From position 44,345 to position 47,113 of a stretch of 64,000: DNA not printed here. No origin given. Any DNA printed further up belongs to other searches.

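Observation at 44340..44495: G9 homopolymer inside the spacer of a near-consensus promoter upstream of a surface-lipoprotein / dual MacB-ABC operon: candidate phase-variation switch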

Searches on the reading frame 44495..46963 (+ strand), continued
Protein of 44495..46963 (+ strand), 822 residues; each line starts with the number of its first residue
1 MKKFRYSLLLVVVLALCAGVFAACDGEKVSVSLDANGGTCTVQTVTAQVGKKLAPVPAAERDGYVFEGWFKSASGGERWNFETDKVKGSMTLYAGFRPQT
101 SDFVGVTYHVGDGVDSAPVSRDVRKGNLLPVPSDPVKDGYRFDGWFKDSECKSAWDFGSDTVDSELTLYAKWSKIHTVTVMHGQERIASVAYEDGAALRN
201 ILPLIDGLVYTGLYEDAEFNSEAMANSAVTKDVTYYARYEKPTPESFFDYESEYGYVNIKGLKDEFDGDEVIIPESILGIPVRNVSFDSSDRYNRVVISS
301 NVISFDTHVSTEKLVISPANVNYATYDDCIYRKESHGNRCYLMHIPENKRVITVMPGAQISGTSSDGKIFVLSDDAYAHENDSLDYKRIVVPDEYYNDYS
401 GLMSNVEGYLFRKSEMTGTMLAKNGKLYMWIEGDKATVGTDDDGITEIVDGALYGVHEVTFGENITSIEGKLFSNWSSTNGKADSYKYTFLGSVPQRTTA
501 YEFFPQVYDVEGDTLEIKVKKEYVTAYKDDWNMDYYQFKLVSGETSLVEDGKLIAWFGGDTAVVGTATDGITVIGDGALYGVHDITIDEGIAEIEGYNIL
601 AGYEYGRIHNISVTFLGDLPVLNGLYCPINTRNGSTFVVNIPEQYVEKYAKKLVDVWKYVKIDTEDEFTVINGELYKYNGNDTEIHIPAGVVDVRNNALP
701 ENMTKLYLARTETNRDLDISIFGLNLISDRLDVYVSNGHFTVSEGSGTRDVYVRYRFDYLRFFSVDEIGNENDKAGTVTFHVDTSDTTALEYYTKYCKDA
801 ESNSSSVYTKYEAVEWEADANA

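Call 47: find_encoding_contigs(protein=P0003, flank=3000, max_places=10)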
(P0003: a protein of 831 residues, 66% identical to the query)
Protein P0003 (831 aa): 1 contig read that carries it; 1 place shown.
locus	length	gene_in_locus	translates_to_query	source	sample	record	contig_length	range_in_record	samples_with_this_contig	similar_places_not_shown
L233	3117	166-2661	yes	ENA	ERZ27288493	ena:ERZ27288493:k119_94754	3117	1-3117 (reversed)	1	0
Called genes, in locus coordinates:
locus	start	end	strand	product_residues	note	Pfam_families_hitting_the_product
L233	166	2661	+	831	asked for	PF09479:Flg_new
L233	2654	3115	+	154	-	?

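Call 48: find_encoding_contigs(protein=P0123, flank=3000, max_places=10)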
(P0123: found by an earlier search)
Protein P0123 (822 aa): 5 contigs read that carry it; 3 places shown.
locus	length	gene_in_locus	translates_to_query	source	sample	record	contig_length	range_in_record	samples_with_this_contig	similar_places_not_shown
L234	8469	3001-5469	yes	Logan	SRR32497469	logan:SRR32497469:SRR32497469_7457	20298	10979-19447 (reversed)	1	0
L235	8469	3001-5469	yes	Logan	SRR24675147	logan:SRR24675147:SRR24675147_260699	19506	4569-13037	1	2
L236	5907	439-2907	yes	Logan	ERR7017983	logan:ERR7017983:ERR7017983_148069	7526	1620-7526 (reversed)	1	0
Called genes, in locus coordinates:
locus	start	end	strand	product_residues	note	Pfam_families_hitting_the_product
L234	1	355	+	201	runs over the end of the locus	PF07081:DUF1349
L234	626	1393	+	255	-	PF04298:Zn_peptidase_2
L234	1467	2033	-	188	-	-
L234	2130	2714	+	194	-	-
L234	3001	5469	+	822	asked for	PF09479:Flg_new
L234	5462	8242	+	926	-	PF00005:ABC_tran, PF02463:SMC_N, PF02687:FtsX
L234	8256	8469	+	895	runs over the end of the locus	PF00005:ABC_tran, PF02463:SMC_N, PF13476:AAA_23 (faint), PF02687:FtsX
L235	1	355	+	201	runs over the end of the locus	PF07081:DUF1349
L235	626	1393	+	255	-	PF04298:Zn_peptidase_2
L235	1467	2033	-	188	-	-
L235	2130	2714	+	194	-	-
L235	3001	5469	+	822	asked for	PF09479:Flg_new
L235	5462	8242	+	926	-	PF00005:ABC_tran, PF02463:SMC_N, PF02687:FtsX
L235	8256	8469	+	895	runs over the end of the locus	PF00005:ABC_tran, PF02463:SMC_N, PF13476:AAA_23 (faint), PF02687:FtsX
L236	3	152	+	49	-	?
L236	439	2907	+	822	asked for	PF09479:Flg_new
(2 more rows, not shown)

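Call 51: search_solved_structures(query=window:44495-46963:+, max_evalue=0.01)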
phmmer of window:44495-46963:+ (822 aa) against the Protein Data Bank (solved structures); distinct sequences matched with E-value up to 0.01: 8.
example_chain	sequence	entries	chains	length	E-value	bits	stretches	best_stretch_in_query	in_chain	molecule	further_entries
2y5p_A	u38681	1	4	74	1.5e-09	39.8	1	31-100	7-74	INTERNALIN B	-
1m9s_A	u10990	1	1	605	3.1e-09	38.8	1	30-110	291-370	Internalin B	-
2y5q_A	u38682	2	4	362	2.6e-08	35.7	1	29-100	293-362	INTERNALIN B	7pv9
9qr4_A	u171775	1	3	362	4.7e-08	34.8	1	30-100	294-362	Internalin B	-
7nms_A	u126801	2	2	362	4.7e-08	34.8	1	30-100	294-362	Internalin B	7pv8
9qr5_A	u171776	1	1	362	4.7e-08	34.8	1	30-100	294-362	Internalin B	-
10qi_A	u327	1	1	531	4.7e-06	28.2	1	102-177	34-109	exo-alpha-sialidase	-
10qf_A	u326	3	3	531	4.9e-06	28.2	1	102-177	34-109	exo-alpha-sialidase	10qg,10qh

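Call 53: search_protein_families(library=pfam, proteins=[window:44495-46963:+], max_evalue=10)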
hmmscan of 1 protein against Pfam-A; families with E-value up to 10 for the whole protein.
window:44495-46963:+ (822 aa): 4 families
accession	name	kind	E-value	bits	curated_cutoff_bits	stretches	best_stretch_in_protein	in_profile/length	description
PF09479.16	Flg_new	-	1.2e-33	115.4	27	3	106-171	3-65/65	Listeria-Bacteroides repeat domain (List_Bact_rpt)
PF18998.6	Flg_new_2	-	0.0038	17.6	23.6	1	35-76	7-47/73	Divergent InlB B-repeat domain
PF13306.12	LRR_5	-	0.021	15.2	27.7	1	445-479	22-59/127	BspA type Leucine rich repeat region (6 copies)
PF18692.7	DUF5640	-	0.037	14.4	28.5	1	473-542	4-72/85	Family of unknown function (DUF5640)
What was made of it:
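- Checked: LRR is not supported at threshold (LRR_5 E = 0.021, 15 bits against a cut-off of 27.7, call 53).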

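Call 78: predict_structure(alignment_id=A1)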
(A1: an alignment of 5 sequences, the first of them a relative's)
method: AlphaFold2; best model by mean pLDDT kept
length: 822 residues; sequences in the alignment: 5
mean_pLDDT: 76.3   pTM: 0.56
mean pLDDT of the five models: 76.3, 71.3, 71.3, 69.8, 65.4
residues with pLDDT >= 90: 144; 70-90: 459; 50-70: 135; < 50: 84
segments of 3 or more residues with pLDDT < 50: 1-63, 379-383, 474-482, 819-822
pLDDT, mean of each block of 10 residues (from residue 1): 38 36 31 35 37 41 57 62 57 58 74 66 68 76 84 81 81 85 83 75 77 85 74 87 92 88 85 90 83 84 77 79 79 68 76 79 70 61 62 79 65 88 90 88 90 83 91 50 73 85 60 79 91 86 88 90 90 90 91 80 69 92 81 82 91 85 89 88 87 86 88 81 84 88 80 83 74 86 84 86 65 71 34
secondary structure, 60 per line:
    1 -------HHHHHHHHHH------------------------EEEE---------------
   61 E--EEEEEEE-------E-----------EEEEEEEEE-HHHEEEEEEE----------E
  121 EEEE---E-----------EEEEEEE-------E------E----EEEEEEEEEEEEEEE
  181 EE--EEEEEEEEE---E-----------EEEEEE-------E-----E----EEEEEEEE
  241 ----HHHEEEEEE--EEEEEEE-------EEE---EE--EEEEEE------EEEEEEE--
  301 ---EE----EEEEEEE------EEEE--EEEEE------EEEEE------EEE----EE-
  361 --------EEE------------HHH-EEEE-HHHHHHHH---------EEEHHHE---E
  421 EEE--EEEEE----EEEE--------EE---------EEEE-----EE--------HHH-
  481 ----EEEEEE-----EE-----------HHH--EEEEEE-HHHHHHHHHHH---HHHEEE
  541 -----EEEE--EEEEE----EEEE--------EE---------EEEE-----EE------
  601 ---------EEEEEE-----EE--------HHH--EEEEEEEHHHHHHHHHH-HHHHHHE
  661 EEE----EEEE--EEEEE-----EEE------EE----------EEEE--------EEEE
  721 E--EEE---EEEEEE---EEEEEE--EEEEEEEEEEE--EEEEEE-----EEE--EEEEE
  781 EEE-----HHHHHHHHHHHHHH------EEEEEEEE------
elements in order (helices of 4 or more, strands of 3 or more residues): H8-17 E42-45 E64-70 E90-98 E103-109 E120-124 E140-146 E166-182 E185-193 E209-214 E233-240 E248-253 E256-262 E270-272 E280-285 E292-298 E310-316 E323-326 E329-333 E340-344 E351-353 E369-371 E388-391 H393-400 E410-412 E420-423 E426-430 E435-438 E458-461 E485-490 E514-519 H521-531 E538-540 E546-549 E552-556 E561-564 E584-587 E610-615 E636-642 H643-652 H654-659 E660-663 E668-671 E674-678 E684-686 E705-708 E717-721 E724-726 E730-735 E739-744 E747-757 E760-765 E771-773 E776-783 H789-802 E809-816

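Call 80: fold_search(model_id=the predicted structure, library=pdb)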
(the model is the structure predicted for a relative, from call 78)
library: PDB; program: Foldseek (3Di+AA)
matches with E <= 10: 191; with E <= 0.001: 3
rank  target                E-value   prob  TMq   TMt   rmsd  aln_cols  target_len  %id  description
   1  2y5p_C                5.3e-04  1.00  0.08  0.85   2.0        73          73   29  B-repeat of Listeria monocytogenes InlB (internalin B) (released 2011-02-23)
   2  2y5p_D                6.7e-04  1.00  0.08  0.85   2.2        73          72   29  B-repeat of Listeria monocytogenes InlB (internalin B) (released 2011-02-23)
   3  10qf                  6.7e-04  1.00  0.08  0.13   9.4       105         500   25  Crystal Structure of Treponema denticola Sialidase (TDE_0471) (released 2026-02-25)
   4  4fd0                  1.1e-03  0.54  0.08  0.14  21.4       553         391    9  Crystal structure of a putative cell surface protein (BACCAC_03700) from Bacteroides caccae ATCC 43185 at 2.07 A resolut (released 2012-07-25)
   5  2y5p_A                1.9e-03  1.00  0.08  0.85   2.1        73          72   29  B-repeat of Listeria monocytogenes InlB (internalin B) (released 2011-02-23)
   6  10qi                  2.0e-03  1.00  0.08  0.13  12.4       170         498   20  Crystal Structure of Treponema denticola Sialidase (TDE_0471) D165A mutant bound to 3'-sialyllactose (only Neu5Ac visibl (released 2026-02-25)
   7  7yl6_B                3.6e-03  0.98  0.09  0.16  13.1       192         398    8  Cell surface protein YwfG protein complexed with alpha-1,2-mannobiose (released 2023-06-07)
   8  4fs7                  3.6e-03  0.63  0.09  0.17  18.4       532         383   11  Crystal structure of a leucine-rich repeat protein (BACOVA_04585) from Bacteroides ovatus ATCC 8483 at 1.19 A resolution (released 2012-09-19)
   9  7pv9_A                7.2e-03  1.00  0.10  0.21   7.7       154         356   17  Listeria monocytogene InlB (internalin B) residues 36-392 (internalin domain and B-repeat) (released 2022-01-26)
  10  7sbi_B                7.2e-03  1.00  0.07  0.30  14.2       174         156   11  Tandem diubiquitin-like domain from chicken 2'-5'-oligoadenylate synthetase-like protein (released 2022-01-12)
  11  9qr5                  8.7e-03  1.00  0.08  0.19   6.6       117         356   21  InlB392_V333E: V333E variant of Listeria monocytogenes InlB (internalin B) residues 36-392 (released 2025-11-26)
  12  7nms                  9.5e-03  1.00  0.09  0.19   3.8        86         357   26  InlB392_T332E: T332E variant of Listeria monocytogenes InlB (internalin B) residues 36-392 (released 2022-01-26)
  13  9qr4_A                9.5e-03  1.00  0.08  0.19  11.1       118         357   20  InlB392_T336Y: T336Y variant of Listeria monocytogenes InlB (internalin B) residues 36-392 (released 2025-12-03)
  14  4fdw                  1.0e-02  0.30  0.09  0.16  20.4       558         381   11  Crystal structure of a putative cell surface protein (BACOVA_01565) from Bacteroides ovatus ATCC 8483 at 2.05 A resoluti (released 2012-07-25)
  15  9qr4_C                1.1e-02  1.00  0.09  0.19   6.6       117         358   21  InlB392_T336Y: T336Y variant of Listeria monocytogenes InlB (internalin B) residues 36-392 (released 2025-12-03)
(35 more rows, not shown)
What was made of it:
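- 44495..46963 (+): 822-aa surface lipoprotein with Flg_new/InlB B-repeats and an unannotated C-terminal region of roughly 600 aa. AF2 model has pLDDT 76; the InlB B-repeat match is solid and the BspA-type LRR match is weak (calls 78, 80).
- Tried and rejected: LRR annotation of the lipoprotein is sub-threshold by sequence and weak by fold (calls 53, 80).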
